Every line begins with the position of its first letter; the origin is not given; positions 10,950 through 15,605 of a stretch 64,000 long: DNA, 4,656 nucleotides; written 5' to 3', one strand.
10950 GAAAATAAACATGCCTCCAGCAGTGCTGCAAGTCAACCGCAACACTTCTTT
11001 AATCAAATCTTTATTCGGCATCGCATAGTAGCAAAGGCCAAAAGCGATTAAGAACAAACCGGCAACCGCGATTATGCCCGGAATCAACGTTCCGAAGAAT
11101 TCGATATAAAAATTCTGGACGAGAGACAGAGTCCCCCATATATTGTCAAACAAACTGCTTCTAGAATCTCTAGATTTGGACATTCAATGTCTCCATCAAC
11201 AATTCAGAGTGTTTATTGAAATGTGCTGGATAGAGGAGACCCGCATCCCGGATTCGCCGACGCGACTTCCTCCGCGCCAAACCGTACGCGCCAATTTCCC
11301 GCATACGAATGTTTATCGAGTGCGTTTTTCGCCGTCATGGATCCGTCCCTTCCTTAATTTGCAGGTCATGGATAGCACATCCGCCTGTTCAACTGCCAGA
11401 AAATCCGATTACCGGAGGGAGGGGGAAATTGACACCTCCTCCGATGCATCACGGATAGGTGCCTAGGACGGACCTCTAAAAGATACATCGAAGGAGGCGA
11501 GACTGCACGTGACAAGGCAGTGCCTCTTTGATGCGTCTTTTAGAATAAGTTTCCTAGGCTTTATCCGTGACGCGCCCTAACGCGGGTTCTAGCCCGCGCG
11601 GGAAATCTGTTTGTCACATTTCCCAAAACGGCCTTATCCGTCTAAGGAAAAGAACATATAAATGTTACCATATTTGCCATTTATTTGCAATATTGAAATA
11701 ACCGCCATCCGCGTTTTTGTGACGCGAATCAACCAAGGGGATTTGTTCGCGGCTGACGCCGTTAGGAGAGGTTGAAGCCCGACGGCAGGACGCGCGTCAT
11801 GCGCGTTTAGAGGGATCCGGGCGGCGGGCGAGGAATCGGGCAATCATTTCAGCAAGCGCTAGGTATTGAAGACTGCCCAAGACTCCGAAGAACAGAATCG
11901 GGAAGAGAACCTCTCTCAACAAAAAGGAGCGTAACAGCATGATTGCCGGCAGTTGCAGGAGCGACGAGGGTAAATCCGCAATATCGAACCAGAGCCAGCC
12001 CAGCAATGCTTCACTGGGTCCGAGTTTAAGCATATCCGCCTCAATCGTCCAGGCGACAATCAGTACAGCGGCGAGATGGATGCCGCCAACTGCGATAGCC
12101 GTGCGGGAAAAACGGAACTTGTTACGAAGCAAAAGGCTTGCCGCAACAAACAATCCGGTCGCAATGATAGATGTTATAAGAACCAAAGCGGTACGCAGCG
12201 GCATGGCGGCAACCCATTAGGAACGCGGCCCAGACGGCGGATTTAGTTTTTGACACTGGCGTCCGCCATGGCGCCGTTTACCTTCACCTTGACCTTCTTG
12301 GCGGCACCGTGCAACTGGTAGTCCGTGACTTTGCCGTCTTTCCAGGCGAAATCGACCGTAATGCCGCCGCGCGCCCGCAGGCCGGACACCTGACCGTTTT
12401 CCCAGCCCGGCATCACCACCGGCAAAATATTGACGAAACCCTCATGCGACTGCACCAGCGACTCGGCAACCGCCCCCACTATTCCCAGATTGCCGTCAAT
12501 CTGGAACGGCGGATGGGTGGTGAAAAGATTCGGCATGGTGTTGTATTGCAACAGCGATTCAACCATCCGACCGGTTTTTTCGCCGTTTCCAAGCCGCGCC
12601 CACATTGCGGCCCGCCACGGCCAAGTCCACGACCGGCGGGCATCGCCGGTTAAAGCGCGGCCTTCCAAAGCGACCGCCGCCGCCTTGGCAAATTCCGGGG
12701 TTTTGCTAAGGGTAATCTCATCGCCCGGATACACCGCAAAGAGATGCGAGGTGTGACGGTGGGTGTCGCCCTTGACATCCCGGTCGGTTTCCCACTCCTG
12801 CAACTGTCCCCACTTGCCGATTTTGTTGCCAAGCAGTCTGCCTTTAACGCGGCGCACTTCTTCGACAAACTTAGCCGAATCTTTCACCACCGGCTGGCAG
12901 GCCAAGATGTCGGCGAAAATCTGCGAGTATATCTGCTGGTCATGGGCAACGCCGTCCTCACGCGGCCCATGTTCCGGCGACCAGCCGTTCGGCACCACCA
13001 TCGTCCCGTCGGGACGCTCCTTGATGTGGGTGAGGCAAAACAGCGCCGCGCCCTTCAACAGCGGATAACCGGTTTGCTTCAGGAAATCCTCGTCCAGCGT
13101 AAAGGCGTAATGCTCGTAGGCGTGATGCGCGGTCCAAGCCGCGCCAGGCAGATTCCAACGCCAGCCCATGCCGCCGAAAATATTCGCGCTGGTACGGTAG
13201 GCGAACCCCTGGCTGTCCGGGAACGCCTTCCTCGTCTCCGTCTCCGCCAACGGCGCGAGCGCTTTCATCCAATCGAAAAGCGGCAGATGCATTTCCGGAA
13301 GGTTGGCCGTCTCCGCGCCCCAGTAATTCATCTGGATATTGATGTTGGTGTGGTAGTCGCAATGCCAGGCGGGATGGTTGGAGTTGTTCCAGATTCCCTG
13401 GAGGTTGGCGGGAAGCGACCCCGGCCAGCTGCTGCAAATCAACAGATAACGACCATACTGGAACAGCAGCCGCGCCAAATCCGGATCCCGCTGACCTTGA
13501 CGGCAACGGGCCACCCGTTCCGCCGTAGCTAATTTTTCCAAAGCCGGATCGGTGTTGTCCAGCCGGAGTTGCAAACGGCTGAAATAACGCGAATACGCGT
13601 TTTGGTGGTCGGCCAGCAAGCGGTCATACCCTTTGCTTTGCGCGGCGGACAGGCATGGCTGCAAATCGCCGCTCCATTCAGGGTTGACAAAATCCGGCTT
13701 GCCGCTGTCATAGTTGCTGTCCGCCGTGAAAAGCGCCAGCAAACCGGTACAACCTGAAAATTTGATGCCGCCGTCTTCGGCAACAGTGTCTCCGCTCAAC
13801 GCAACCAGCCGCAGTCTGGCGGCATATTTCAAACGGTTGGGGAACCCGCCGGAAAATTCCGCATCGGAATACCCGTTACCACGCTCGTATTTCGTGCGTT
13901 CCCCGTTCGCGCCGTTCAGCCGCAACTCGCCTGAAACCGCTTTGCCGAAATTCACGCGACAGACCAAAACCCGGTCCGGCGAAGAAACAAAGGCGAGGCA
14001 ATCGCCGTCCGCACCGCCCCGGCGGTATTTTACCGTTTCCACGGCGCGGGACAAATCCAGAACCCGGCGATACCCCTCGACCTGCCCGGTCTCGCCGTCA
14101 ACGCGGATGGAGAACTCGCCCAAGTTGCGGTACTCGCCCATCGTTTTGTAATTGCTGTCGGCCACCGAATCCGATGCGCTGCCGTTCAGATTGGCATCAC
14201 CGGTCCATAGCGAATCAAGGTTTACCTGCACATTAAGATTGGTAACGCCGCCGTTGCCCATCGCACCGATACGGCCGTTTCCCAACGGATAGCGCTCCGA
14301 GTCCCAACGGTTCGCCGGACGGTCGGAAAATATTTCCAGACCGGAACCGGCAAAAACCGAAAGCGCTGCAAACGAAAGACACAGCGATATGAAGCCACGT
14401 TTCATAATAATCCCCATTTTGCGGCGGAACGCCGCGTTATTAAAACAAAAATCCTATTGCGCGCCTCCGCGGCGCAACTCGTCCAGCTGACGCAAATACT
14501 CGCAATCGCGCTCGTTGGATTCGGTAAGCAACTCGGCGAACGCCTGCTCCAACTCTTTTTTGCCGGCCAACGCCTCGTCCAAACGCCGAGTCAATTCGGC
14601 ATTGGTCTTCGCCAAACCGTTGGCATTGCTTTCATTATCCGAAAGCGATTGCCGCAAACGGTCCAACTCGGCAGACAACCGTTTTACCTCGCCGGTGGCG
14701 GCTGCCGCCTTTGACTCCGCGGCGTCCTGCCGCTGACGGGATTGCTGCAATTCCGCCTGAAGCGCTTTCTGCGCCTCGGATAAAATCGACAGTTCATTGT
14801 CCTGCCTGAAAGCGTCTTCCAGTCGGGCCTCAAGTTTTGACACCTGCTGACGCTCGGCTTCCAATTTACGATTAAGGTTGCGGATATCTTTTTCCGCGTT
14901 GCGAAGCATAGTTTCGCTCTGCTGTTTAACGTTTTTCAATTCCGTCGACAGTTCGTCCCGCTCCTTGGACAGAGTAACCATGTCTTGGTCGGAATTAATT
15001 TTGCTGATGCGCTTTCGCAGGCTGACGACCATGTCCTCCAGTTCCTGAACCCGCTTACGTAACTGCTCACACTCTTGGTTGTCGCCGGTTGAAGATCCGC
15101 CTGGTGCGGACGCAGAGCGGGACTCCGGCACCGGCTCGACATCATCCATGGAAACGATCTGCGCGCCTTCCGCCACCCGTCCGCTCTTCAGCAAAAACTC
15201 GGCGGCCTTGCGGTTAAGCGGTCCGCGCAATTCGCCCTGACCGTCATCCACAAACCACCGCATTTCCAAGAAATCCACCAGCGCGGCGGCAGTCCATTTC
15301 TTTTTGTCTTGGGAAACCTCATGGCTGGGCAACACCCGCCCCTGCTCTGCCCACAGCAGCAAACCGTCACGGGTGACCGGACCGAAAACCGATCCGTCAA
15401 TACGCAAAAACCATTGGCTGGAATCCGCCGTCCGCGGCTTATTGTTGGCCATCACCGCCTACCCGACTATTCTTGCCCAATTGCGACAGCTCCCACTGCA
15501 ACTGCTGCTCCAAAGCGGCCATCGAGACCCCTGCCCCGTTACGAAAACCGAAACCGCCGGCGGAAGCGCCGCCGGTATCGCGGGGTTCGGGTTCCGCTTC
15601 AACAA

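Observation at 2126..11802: Perfect 42-bp direct repeats bracket a 9.6-kb lower-GC block containing the DGR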

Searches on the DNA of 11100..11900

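Call 29: search_rna_families(source=window, start=11100, end=11900, threshold=evalue, max_evalue=5)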
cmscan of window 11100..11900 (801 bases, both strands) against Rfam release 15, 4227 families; matches with E-value up to 5: 3.
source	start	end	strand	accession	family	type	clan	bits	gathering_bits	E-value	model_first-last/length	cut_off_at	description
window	11434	11498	-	RF03800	mir-4477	Gene; miRNA;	-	21.6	74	0.19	1-81/81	no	mir-4477 microRNA precursor family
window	11434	11498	+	RF03800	mir-4477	Gene; miRNA;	-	16.8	74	3.5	1-81/81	no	mir-4477 microRNA precursor family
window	11225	11316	-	RF00029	Intron_gpII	Intron;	-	15.3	40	3.1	1-77/77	no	Group II catalytic intron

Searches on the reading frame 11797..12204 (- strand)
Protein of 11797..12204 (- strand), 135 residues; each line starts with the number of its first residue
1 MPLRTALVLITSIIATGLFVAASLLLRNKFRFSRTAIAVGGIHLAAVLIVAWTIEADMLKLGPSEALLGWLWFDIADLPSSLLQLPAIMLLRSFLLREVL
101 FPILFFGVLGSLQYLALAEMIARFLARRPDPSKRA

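Call 9: search_protein_families(library=pfam, proteins=[window:11797-12204:-], max_evalue=0.01)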
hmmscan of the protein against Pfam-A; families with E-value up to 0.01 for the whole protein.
window:11797-12204:- (135 aa): 0 families

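Call 10: find_encoding_contigs(protein=window:11797-12204:-, flank=10000, max_places=10)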
Protein window:11797-12204:- (135 aa): 5 contigs read that carry it; 4 places shown.
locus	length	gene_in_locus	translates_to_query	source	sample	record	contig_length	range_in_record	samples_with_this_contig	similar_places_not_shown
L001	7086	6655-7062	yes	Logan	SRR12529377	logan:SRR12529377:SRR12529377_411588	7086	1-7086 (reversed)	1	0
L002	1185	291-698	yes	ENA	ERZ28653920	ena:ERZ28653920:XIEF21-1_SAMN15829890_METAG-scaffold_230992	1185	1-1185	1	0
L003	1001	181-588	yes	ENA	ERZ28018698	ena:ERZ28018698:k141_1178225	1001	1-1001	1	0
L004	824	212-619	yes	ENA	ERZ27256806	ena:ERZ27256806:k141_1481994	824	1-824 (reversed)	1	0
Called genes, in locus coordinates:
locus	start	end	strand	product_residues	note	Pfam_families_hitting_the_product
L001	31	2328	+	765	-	PF00676:E1_dh, PF02779:Transket_pyr, PF02780:Transketolase_C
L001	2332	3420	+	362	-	-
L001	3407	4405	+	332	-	PF14237:GYF_2 (faint), PF10473:CENP-F_leu_zip (faint)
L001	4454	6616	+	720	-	PF14498:Glyco_hyd_65N_2, PF22124:Glyco_hydro_95_cat, PF21307:Glyco_hydro_95_C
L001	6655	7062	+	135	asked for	-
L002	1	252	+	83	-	?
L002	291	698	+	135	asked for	-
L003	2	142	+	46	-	?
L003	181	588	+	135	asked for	-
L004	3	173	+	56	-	?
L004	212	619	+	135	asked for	-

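Call 15: find_homologous_proteins(query=window:11797-12204:-, max_evalue=0.001)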
Query window:11797-12204:- (135 aa): 3 proteins with E <= 0.001 among 205 candidates.
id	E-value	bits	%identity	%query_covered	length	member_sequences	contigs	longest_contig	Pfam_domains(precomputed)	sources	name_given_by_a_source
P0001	7.4e-62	225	87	99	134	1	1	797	-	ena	-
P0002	3.2e-61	223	87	99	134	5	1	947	-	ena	-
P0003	1.5e-39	153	64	93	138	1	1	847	-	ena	-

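Call 16: find_encoding_contigs(protein=P0001, flank=10000)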
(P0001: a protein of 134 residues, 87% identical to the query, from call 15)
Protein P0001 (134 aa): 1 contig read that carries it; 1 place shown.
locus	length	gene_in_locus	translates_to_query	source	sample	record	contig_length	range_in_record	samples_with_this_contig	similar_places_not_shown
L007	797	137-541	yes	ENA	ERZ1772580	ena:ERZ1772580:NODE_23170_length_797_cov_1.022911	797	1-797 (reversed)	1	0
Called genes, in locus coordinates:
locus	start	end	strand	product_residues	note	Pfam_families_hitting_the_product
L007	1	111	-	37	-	?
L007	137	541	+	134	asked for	-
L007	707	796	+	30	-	?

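Call 17: find_encoding_contigs(protein=P0002, flank=10000)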
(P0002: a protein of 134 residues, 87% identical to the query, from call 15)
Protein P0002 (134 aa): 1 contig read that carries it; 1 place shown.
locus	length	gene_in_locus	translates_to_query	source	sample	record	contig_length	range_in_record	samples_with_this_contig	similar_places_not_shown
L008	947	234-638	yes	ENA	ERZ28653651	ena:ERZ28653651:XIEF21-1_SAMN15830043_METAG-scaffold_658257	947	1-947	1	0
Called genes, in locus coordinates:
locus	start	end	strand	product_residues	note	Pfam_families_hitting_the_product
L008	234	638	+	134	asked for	-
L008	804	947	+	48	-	?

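Call 18: find_encoding_contigs(protein=P0003, flank=10000)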
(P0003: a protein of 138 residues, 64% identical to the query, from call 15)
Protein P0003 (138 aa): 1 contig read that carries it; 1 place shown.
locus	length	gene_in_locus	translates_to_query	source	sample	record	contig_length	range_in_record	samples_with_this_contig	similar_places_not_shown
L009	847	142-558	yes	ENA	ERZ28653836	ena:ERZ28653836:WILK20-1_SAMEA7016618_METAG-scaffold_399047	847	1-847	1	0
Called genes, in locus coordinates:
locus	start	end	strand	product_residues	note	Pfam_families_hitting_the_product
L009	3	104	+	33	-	?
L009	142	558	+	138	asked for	-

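Call 45: search_protein_families(library=padloc, proteins=[window:11797-12204:-], max_evalue=0.1)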
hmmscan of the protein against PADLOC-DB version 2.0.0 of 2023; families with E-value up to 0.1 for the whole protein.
window:11797-12204:- (135 aa): 0 families

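Call 46: search_protein_families(library=phrogs, proteins=[window:11797-12204:-], max_evalue=0.01)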
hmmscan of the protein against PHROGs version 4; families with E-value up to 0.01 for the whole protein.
window:11797-12204:- (135 aa): 0 families

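Call 72: search_protein_families(library=ncbifam, proteins=[window:11797-12204:-], max_evalue=0.01)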
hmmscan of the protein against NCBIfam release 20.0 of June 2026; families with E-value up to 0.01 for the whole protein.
window:11797-12204:- (135 aa): 0 families

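Call 86: list_cluster_members(proteins=[window:11797-12204:-, window:2195-3985:-, window:9936-11183:-, window:3990-5291:-])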
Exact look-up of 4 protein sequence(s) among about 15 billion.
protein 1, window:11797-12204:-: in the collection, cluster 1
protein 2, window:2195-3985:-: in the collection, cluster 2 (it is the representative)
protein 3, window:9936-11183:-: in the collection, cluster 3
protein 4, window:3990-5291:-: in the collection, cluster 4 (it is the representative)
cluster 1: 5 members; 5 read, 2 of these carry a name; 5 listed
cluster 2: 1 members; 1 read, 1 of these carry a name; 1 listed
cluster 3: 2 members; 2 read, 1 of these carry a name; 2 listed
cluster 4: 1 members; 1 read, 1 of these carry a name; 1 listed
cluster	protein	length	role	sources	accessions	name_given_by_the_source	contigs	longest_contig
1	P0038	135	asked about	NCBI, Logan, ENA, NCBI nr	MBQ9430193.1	MAG: hypothetical protein IJU44_01455 [Kiritimatiellae bacterium] | hypothetical protein [Kiritimatiellia bacterium]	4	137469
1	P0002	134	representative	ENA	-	-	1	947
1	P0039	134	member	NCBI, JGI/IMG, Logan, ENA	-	hypothetical protein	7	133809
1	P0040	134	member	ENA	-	-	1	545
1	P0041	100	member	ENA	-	-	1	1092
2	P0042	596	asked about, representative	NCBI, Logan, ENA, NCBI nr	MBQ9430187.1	MAG: chitobiase/beta-hexosaminidase C-terminal domain-containing protein [Kiritimatiellae ... | chitobiase/beta-hexosaminidase C-terminal domain-containing protein [Kiritimatiellia ...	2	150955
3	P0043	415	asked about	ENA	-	-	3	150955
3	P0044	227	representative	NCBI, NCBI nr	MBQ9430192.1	MAG: hypothetical protein IJU44_01450 [Kiritimatiellae bacterium] | hypothetical protein [Kiritimatiellia bacterium]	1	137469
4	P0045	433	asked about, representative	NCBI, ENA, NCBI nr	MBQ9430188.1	MAG: RNA-dependent DNA polymerase [Kiritimatiellae bacterium] | RNA-dependent DNA polymerase [Kiritimatiellia bacterium]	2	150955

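Call 87: find_encoding_contigs(protein=P0039, flank=10000, max_places=8)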
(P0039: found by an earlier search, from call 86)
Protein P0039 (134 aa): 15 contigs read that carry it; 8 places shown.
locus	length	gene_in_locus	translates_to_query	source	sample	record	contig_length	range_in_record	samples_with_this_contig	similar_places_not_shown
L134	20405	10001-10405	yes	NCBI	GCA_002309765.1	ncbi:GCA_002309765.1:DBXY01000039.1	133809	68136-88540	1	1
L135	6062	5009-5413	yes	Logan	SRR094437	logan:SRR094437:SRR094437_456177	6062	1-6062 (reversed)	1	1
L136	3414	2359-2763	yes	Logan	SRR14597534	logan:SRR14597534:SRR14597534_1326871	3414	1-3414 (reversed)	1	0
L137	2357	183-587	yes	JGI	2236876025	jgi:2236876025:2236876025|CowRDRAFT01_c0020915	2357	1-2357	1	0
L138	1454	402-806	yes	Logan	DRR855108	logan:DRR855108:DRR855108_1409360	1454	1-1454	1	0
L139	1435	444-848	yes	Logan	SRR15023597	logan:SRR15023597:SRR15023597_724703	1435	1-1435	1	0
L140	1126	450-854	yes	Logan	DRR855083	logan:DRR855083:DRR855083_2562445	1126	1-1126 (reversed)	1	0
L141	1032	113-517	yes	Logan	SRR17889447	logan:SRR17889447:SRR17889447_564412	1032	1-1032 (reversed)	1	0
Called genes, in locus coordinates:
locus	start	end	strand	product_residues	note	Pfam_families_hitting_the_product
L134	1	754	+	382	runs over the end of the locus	PF07969:Amidohydro_3 (faint), PF01979:Amidohydro_1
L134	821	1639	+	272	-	PF01370:Epimerase, PF04321:RmlD_sub_bind, PF16363:GDP_Man_Dehyd, PF02719:Polysacc_synt_2 (weak)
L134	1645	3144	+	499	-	PF04932:Wzy_C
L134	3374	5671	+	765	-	PF00676:E1_dh, PF02779:Transket_pyr, PF02780:Transketolase_C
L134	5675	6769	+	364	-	-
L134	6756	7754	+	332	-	PF14237:GYF_2 (faint), PF07888:CALCOCO1 (faint), PF10473:CENP-F_leu_zip (faint), PF19220:Rod_CreS (weak)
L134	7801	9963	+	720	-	PF14498:Glyco_hyd_65N_2, PF22124:Glyco_hydro_95_cat, PF21307:Glyco_hydro_95_C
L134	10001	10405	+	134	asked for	-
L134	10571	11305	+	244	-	PF00005:ABC_tran, PF13304:AAA_21 (weak)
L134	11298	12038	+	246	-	PF01061:ABC2_membrane (weak), PF12679:ABC2_membrane_2, PF12730:ABC2_membrane_4 (weak), PF13346:ABC2_membrane_5 (weak), PF12698:ABC2_membrane_3 (weak)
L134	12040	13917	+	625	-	PF23357:DUF7088, PF09822:ABC_transp_aux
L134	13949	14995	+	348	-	PF14238:DUF4340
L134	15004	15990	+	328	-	PF05496:RuvB_N (faint), PF20030:bpMoxR, PF00004:AAA (faint), PF07726:AAA_3, PF07728:AAA_5, PF17863:AAA_lid_2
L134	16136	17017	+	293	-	PF01882:DUF58, PF05762:VWA_CoxE (weak), PF13519:VWA_2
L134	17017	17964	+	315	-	-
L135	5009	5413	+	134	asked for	-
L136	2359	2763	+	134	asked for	-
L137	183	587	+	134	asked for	-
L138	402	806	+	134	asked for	-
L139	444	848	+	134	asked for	-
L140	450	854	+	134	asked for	-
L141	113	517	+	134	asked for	-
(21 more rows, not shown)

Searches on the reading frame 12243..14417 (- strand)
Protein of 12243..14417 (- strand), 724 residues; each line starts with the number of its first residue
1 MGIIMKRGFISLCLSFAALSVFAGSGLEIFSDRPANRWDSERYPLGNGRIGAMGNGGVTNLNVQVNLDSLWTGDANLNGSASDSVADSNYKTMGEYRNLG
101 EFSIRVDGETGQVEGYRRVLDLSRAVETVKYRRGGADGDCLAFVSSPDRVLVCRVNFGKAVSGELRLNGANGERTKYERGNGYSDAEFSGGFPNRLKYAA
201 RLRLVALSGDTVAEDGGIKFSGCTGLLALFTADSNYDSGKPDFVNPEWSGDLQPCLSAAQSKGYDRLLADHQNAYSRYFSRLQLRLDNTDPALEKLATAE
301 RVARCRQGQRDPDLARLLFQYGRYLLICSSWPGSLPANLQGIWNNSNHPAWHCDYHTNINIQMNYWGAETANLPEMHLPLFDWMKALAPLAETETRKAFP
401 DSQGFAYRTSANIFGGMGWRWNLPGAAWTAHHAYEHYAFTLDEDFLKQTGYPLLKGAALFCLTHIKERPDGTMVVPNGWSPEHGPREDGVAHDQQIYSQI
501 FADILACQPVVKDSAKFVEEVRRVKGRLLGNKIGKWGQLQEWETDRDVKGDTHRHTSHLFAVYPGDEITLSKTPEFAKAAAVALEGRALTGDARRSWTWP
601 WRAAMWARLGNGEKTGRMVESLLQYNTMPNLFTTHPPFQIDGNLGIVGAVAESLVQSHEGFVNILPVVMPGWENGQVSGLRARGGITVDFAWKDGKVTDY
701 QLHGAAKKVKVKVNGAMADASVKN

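Call 9: search_protein_families(library=pfam, proteins=[window:12243-14417:-], max_evalue=0.01)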
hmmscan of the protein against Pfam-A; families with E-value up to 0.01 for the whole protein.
window:12243-14417:- (724 aa): 3 families
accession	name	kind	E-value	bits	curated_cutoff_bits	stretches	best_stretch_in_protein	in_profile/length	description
PF22124.2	Glyco_hydro_95_cat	-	1.2e-136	456.3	27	1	263-654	1-408/408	Glycosyl hydrolase family 95 catalytic domain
PF14498.12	Glyco_hyd_65N_2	-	2e-30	107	27.7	2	80-238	72-233/234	Glycosyl hydrolase family 65, N-terminal domain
PF21307.2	Glyco_hydro_95_C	-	2.8e-14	53.8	27.6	1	656-715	1-61/94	Glycoside hydrolase family 95, C-terminal domain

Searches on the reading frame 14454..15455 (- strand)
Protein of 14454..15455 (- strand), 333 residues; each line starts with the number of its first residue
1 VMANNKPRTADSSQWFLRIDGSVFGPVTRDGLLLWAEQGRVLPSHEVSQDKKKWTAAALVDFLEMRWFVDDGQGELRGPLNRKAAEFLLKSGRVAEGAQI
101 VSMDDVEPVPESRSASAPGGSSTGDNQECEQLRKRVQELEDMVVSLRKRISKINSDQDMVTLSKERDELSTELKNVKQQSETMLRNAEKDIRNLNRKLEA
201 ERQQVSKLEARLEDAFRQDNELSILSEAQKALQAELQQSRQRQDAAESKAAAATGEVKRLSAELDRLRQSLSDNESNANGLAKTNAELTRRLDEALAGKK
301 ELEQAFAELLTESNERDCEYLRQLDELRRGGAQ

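Call 9: search_protein_families(library=pfam, proteins=[window:14454-15455:-], max_evalue=0.01)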
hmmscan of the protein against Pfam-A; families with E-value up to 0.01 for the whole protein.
window:14454-15455:- (333 aa): 9 families
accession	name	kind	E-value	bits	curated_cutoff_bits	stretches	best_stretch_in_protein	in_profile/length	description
PF10473.14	CENP-F_leu_zip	-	4.1e-07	30.6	34.5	1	225-306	22-103/140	Leucine-rich repeats of kinetochore protein Cenp-F/LEK1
PF14237.11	GYF_2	-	8.3e-06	25.9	25.8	1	15-61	1-48/50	GYF domain 2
PF07888.16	CALCOCO1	-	8.8e-05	22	36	1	129-311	75-241/496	Calcium binding and coiled-coil domain (CALCOCO1) like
PF19220.6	Rod_CreS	-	0.0015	18.1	100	1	133-328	5-198/359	Crescentin, rod domain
PF25014.1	NET2A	-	0.0022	18.3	33.1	0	128-215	126-210/235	NET2A-like domain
PF14077.11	WD40_alt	-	0.004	17.4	25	1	129-148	13-32/48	Alternative WD40 repeat motif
PF05701.16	WEMBL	-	0.0057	15.9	35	1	126-305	225-396/562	Weak chloroplast movement under blue light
PF06082.17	YjbH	-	0.0063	15.8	24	1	111-316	252-453/658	Exopolysaccharide biosynthesis protein YbjH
PF13747.11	DUF4164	-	0.0074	17.1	27.2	1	225-296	6-80/89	Domain of unknown function (DUF4164)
